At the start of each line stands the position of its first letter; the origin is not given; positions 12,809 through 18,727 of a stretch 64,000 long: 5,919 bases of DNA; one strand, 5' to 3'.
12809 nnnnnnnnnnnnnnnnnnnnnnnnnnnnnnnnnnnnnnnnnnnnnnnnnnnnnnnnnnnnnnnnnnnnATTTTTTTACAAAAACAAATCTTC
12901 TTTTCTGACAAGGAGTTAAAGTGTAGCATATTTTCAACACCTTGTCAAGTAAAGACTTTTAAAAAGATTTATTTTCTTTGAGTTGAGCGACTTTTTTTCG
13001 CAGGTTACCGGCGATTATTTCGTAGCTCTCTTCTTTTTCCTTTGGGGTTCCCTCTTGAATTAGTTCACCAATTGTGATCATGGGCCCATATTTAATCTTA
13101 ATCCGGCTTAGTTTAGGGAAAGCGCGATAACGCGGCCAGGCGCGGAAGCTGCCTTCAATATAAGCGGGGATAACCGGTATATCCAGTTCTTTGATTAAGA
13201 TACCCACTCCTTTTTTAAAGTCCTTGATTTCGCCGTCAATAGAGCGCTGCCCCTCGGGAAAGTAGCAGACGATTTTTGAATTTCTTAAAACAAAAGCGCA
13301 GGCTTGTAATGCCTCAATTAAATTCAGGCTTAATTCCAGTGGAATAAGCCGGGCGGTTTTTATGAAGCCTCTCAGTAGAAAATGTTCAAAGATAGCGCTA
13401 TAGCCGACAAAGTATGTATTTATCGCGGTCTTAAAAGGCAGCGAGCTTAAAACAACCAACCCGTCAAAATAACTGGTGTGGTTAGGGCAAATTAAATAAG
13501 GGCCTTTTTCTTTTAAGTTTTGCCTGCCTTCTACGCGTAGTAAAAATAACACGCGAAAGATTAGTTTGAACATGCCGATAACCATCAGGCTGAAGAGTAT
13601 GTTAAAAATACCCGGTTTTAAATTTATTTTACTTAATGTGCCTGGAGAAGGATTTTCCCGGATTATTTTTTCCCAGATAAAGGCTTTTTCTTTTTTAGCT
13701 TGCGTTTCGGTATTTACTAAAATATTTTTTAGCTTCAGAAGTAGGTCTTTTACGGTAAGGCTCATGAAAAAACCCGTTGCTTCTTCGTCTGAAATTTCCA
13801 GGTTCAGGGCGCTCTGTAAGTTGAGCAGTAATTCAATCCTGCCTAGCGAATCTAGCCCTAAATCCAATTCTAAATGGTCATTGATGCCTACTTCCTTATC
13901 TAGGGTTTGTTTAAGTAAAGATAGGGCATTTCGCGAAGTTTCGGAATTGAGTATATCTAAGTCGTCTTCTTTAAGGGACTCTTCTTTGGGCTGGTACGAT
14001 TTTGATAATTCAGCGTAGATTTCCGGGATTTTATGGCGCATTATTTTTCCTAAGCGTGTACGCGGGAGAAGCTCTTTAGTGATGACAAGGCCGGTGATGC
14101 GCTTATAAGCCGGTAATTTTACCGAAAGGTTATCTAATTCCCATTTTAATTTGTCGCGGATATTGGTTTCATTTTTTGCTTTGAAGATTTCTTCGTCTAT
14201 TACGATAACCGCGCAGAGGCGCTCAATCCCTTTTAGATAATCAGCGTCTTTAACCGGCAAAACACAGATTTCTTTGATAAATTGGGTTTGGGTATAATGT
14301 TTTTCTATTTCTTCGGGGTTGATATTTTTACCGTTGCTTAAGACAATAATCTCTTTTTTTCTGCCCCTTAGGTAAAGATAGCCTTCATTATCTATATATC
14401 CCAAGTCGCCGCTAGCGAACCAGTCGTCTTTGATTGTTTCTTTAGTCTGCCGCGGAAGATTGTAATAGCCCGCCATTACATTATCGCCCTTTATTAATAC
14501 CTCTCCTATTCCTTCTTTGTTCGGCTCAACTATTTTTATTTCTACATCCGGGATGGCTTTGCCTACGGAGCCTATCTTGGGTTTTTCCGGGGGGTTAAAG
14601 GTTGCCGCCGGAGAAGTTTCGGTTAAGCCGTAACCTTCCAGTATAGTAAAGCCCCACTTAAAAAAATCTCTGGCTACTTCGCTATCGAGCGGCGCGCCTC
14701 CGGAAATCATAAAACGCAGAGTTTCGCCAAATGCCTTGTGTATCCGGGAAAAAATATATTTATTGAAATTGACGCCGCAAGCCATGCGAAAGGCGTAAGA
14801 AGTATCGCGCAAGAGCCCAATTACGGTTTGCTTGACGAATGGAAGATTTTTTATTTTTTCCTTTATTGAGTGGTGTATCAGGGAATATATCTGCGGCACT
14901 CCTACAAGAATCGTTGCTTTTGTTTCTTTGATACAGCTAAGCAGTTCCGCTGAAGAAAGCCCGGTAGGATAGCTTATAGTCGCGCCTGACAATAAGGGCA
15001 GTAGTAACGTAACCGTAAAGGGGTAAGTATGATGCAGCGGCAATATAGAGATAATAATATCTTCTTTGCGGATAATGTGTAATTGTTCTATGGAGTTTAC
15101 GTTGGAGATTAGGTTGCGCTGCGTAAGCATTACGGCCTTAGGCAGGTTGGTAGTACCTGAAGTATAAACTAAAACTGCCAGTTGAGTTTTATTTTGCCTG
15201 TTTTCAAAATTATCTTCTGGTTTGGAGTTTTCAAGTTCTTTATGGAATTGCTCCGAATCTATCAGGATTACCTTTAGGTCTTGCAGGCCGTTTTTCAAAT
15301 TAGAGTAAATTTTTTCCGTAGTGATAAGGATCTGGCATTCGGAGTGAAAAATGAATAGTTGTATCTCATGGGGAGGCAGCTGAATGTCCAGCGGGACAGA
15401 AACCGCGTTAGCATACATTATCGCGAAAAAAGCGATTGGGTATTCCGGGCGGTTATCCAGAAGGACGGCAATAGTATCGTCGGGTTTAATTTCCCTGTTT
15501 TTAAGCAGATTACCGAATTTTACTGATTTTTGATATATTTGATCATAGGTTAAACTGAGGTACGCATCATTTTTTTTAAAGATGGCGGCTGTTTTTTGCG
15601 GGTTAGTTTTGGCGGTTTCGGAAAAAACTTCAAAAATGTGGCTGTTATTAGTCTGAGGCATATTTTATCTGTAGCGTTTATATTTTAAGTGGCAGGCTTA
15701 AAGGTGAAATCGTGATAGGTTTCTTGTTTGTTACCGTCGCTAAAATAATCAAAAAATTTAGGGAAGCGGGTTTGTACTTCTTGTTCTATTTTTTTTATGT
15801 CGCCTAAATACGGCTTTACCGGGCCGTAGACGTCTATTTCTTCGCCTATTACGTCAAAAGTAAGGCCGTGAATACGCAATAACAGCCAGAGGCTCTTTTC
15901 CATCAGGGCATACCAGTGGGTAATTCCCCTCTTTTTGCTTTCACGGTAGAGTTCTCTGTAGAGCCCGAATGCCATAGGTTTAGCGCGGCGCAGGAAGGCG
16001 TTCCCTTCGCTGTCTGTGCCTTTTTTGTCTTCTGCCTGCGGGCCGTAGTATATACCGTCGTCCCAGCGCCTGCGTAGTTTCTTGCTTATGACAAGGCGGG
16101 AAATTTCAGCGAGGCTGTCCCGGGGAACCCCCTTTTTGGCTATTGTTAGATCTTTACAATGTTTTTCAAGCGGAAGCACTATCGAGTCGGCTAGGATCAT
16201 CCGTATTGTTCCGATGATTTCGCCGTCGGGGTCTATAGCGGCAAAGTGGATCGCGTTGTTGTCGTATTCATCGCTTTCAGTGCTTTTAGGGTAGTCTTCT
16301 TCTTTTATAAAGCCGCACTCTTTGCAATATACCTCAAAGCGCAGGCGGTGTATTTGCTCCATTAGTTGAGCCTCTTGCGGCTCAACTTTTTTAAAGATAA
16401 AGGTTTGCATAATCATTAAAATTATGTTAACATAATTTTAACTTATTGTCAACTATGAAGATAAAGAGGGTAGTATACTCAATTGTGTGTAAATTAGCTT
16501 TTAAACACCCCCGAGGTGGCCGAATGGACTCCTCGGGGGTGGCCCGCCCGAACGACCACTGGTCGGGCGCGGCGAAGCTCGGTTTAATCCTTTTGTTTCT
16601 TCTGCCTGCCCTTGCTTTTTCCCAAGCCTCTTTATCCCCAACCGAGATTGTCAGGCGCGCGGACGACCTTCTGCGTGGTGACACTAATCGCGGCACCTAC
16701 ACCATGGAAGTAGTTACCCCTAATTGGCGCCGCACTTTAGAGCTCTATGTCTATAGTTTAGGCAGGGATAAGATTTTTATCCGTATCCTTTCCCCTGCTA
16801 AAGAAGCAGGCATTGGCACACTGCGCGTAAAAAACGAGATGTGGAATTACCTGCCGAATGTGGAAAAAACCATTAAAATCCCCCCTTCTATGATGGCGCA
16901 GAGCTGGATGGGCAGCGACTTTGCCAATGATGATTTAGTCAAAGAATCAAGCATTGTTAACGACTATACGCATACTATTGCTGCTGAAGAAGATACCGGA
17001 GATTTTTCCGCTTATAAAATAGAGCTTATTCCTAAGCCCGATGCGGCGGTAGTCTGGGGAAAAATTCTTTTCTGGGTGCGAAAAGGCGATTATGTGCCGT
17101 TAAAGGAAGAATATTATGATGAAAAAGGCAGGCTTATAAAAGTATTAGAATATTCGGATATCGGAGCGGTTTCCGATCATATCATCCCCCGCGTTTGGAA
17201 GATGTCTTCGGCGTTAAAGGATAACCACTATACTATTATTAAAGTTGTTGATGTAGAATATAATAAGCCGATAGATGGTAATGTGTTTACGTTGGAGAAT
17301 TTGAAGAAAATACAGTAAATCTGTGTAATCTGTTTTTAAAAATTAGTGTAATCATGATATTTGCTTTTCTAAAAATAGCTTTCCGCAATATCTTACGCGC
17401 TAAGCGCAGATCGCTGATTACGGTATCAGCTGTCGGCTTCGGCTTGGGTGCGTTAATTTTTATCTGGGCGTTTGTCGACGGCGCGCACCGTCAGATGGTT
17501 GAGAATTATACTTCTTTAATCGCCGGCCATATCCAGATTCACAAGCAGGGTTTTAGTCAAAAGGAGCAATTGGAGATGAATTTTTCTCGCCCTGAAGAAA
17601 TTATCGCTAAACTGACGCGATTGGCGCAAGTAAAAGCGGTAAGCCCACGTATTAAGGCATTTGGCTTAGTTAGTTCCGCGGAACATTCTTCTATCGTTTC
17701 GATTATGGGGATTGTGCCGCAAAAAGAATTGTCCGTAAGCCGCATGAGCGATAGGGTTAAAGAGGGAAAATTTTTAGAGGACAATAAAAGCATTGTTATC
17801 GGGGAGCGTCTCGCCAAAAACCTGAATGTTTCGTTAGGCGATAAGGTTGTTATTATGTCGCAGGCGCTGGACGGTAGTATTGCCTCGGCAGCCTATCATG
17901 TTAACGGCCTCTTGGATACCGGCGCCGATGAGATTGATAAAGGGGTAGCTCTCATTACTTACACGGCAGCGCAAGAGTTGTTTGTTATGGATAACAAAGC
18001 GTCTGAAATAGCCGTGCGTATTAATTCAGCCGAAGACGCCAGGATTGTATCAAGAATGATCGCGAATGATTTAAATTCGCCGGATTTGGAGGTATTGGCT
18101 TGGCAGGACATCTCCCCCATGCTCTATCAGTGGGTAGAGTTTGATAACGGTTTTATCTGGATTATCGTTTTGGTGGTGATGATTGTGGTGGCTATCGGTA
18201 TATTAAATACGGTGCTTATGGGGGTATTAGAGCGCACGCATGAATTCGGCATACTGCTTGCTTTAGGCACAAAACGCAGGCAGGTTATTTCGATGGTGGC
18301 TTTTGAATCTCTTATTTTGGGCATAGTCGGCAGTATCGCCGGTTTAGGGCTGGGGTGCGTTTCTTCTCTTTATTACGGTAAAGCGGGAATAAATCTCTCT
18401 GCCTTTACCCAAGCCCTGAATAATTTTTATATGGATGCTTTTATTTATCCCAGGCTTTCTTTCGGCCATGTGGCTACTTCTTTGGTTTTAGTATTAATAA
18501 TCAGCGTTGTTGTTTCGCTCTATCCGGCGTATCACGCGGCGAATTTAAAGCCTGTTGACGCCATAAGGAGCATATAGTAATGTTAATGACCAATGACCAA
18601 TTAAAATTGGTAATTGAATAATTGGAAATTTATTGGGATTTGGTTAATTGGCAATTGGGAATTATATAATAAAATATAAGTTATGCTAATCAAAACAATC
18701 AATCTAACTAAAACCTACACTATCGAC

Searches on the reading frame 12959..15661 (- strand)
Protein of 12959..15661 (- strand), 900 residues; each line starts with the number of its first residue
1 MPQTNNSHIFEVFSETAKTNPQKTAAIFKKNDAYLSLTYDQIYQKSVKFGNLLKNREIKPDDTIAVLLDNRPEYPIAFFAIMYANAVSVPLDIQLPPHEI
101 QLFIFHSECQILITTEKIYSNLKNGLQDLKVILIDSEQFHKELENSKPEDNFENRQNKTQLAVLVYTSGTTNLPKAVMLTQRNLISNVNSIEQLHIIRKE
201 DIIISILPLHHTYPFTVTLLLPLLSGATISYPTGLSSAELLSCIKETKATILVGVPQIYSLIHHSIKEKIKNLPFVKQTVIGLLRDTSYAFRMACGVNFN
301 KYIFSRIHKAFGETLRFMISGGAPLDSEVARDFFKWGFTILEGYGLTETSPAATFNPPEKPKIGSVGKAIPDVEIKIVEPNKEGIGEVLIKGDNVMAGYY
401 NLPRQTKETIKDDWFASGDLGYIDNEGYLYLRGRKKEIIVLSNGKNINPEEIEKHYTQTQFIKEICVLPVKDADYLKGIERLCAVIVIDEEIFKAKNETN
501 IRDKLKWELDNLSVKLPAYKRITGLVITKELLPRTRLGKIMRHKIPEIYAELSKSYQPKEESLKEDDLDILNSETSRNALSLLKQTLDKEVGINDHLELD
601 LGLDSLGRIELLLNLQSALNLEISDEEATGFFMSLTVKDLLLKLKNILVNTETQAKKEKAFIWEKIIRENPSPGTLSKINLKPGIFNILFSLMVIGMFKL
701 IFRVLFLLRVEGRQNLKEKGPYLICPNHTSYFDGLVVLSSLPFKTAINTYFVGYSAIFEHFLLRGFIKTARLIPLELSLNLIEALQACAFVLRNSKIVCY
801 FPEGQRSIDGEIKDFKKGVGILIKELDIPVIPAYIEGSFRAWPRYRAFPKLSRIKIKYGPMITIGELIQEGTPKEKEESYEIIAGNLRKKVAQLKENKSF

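Call 82: search_protein_families(library=pfam, proteins=[window:12959-15661:-], max_evalue=0.0001)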
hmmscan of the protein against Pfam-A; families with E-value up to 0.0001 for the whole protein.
window:12959-15661:- (900 aa): 5 families
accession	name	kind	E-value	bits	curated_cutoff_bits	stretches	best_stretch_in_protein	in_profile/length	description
PF00501.34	AMP-binding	-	3.3e-84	283.4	29.9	1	13-400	1-384/384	AMP-binding enzyme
PF01553.26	Acyltransferase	-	1.2e-22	80.5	23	1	708-835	2-131/132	Acyltransferase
PF23562.2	AMP-binding_C_3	-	8e-07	29.9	20.8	1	437-551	2-114/124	AMP-binding enzyme C-terminal domain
PF13193.12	AMP-binding_C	-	7.4e-06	27.2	24.5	1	451-539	1-76/76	AMP-binding enzyme C-terminal domain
PF00550.31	PP-binding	-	7e-05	23.4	20.8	0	589-628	16-54/67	Phosphopantetheine attachment site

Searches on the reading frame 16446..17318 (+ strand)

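Call 40: search_protein_families(library=pfam, proteins=[window:16446-17318:+], max_evalue=0.001)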
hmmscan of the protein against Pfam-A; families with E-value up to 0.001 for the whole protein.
window:16446-17318:+ (290 aa): 1 family
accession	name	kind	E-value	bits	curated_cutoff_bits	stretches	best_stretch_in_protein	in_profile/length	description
PF17131.11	LolA_like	-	6e-58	196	30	1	106-288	1-184/184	Outer membrane lipoprotein-sorting protein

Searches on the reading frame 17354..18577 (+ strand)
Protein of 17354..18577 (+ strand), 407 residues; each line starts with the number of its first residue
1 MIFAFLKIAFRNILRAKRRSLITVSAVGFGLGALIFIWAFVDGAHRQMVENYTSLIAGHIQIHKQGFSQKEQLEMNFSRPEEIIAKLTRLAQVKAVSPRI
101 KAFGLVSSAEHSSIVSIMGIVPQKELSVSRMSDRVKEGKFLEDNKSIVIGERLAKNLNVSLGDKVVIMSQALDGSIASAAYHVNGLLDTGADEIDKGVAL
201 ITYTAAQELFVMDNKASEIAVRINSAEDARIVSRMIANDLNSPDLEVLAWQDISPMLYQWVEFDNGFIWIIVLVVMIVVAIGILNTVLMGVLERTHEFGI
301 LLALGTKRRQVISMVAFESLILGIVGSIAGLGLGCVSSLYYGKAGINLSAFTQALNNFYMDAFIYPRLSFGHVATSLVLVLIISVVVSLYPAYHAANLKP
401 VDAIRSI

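Call 40: search_protein_families(library=pfam, proteins=[window:17354-18577:+], max_evalue=0.001)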
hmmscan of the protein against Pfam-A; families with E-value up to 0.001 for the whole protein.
window:17354-18577:+ (407 aa): 2 families
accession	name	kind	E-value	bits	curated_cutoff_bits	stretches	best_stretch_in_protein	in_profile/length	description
PF02687.27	FtsX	-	1.4e-20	73.9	25.5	1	270-400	2-120/120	FtsX-like permease C-terminal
PF12704.14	MacB_PCD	-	1.1e-17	65.4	27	1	20-234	1-202/207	MacB-like periplasmic core domain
